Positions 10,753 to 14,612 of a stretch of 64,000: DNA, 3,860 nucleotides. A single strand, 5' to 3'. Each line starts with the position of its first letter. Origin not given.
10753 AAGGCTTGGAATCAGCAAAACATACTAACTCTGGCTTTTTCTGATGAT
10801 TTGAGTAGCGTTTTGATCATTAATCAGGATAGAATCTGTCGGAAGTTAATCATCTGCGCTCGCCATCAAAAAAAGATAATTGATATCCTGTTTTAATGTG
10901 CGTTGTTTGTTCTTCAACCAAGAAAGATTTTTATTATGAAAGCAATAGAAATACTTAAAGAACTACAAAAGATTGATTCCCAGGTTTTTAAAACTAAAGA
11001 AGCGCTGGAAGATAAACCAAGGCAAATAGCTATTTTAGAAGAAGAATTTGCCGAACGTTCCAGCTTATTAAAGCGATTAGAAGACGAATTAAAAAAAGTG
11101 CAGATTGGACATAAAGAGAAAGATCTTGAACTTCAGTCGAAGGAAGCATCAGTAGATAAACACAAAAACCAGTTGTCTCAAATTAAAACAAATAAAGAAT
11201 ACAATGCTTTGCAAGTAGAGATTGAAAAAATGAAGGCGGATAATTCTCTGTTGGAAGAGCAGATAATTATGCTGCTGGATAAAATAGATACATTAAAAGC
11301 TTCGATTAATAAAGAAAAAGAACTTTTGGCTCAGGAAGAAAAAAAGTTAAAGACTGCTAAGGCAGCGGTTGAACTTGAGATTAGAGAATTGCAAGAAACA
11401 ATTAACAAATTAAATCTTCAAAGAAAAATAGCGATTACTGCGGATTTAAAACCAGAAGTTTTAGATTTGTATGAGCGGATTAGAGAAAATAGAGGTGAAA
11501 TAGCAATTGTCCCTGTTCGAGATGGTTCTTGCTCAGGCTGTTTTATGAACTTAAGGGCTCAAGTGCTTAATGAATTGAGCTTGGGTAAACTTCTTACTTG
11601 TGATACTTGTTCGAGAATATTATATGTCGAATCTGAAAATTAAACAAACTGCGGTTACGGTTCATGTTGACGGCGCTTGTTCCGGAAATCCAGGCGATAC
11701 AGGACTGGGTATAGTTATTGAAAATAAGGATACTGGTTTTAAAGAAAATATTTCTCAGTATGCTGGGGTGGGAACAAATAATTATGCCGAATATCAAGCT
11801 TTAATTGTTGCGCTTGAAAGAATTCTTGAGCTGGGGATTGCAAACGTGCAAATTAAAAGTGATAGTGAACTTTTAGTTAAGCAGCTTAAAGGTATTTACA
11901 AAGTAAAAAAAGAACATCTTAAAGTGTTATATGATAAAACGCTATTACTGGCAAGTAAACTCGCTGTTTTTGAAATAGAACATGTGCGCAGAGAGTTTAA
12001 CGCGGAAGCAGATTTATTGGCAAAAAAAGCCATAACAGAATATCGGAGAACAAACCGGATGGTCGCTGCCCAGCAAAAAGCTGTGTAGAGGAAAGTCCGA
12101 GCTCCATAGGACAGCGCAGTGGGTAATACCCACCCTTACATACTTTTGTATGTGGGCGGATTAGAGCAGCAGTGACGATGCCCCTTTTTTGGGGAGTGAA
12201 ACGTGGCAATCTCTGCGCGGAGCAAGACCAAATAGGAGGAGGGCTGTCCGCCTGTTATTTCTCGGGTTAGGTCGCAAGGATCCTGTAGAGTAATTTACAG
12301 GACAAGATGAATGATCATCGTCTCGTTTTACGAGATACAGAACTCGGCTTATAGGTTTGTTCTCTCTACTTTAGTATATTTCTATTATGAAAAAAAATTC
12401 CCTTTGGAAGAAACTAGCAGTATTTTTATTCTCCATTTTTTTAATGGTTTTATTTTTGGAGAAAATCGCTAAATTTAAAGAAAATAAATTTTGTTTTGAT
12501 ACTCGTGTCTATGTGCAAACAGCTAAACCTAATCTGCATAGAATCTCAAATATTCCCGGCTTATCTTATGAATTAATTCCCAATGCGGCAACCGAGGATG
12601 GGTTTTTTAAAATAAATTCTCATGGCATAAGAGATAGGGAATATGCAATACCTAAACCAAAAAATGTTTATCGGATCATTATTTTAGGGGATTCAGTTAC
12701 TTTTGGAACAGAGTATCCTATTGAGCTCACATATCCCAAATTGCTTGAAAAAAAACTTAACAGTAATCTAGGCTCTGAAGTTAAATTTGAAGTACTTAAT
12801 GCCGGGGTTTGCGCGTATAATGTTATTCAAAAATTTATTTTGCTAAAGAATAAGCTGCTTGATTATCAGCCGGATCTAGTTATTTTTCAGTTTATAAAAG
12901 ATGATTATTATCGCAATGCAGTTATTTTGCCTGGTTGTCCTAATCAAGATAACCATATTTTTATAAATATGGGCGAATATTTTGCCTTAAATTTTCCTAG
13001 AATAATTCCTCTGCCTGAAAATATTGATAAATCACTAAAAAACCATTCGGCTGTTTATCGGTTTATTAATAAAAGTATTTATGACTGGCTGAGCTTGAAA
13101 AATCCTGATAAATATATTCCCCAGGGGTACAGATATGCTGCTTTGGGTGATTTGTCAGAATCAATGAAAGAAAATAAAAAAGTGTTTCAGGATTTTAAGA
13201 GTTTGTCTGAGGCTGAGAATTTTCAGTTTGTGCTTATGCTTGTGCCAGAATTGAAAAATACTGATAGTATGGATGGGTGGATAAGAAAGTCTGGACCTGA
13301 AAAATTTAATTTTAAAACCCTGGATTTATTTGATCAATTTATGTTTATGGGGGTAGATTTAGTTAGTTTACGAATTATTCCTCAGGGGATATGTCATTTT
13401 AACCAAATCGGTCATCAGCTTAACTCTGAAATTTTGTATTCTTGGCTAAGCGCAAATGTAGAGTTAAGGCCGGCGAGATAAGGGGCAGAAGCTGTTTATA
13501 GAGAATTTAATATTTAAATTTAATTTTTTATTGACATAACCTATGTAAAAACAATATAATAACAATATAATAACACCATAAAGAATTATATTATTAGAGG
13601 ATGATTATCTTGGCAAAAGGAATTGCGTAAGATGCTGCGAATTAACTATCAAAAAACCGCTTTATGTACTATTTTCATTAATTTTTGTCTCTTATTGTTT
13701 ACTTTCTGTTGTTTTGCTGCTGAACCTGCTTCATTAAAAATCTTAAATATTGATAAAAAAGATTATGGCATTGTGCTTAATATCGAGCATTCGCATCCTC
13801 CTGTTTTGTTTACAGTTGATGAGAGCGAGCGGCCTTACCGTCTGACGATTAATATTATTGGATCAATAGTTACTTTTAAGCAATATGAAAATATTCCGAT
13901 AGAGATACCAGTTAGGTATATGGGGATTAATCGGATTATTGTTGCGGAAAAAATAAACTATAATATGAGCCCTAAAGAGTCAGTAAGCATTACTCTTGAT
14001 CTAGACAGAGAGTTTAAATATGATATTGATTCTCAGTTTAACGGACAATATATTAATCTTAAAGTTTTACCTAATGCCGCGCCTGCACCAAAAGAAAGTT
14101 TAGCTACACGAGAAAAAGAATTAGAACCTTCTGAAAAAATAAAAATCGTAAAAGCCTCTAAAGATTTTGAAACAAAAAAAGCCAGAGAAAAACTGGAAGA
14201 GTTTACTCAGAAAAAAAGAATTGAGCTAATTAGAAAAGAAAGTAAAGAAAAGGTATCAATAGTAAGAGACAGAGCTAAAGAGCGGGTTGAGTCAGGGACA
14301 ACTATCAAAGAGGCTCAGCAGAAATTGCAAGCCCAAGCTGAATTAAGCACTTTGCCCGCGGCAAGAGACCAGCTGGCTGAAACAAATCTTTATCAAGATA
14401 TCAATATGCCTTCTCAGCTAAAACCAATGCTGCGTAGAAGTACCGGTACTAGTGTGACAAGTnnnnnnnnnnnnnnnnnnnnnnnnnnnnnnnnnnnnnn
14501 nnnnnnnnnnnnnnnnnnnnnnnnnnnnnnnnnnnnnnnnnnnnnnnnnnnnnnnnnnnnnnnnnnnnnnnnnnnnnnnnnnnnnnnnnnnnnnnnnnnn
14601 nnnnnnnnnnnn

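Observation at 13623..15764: TolC-family channel with an N-terminal AMIN-like domain and charged coiled-coil linker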

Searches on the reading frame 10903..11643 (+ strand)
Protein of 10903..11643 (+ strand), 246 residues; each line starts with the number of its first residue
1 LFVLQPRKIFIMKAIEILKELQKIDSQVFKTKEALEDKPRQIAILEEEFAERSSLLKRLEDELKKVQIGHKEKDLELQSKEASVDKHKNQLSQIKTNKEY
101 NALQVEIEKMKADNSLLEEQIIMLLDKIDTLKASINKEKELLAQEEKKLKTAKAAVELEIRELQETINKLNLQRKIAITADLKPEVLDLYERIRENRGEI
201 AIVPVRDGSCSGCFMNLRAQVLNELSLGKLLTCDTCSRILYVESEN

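Call 30: search_protein_families(library=pfam, proteins=[window:10903-11643:+], max_evalue=0.001)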
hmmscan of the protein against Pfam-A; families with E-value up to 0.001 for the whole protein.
window:10903-11643:+ (246 aa): 2 families
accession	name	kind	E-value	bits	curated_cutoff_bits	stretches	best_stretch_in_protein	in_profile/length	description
PF02591.20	Zn_ribbon_9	-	1.6e-10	41.3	29.1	1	209-240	1-33/33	C4-type zinc ribbon domain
PF24481.2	CT398_CC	-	9.5e-09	35.8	27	1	21-198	1-180/180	CT398-like coiled coil hairpin domain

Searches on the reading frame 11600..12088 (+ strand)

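Call 30: search_protein_families(library=pfam, proteins=[window:11600-12088:+], max_evalue=0.001)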
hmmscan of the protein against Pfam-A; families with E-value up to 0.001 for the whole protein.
window:11600-12088:+ (162 aa): 2 families
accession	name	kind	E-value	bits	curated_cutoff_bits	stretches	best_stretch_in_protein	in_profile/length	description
PF13456.12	RVT_3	-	5.6e-24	84.9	21.6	1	23-144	2-123/123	Reverse transcriptase-like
PF00075.30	RNase_H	-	3.9e-15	56.7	25.8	1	17-144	2-139/141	RNase H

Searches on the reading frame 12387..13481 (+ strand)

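Call 3: search_protein_families(library=pfam, proteins=[window:12387-13481:+], max_evalue=1)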
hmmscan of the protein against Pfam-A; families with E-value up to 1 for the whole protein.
window:12387-13481:+ (364 aa): 3 families
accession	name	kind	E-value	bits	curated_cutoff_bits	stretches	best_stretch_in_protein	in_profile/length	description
PF00657.28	Lipase_GDSL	-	7.1e-06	26.7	23.6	1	97-302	1-189/208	GDSL-like Lipase/Acylhydrolase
PF13472.12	Lipase_GDSL_2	-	0.002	19.1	32.9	1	99-169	1-70/178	GDSL-like Lipase/Acylhydrolase family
PF25182.1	NonGDSL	-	0.0029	17.4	80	1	95-170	28-103/220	Non-GDSL lipase-like family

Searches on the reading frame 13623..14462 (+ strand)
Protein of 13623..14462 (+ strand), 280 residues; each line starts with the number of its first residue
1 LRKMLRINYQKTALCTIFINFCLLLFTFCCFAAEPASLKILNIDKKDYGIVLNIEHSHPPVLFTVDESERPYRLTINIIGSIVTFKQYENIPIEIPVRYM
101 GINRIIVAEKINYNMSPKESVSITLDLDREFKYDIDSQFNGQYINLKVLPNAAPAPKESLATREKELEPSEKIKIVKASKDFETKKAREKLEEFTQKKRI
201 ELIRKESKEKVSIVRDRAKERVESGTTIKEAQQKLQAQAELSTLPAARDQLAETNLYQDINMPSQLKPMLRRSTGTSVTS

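Call 3: search_protein_families(library=pfam, proteins=[window:13623-14462:+], max_evalue=1)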
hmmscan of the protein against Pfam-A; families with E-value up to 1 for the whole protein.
window:13623-14462:+ (280 aa): 0 families

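Call 4: search_protein_families(library=ncbifam, proteins=[window:13623-14462:+], max_evalue=1)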
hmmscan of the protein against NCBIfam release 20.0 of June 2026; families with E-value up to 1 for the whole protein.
window:13623-14462:+ (280 aa): 0 families
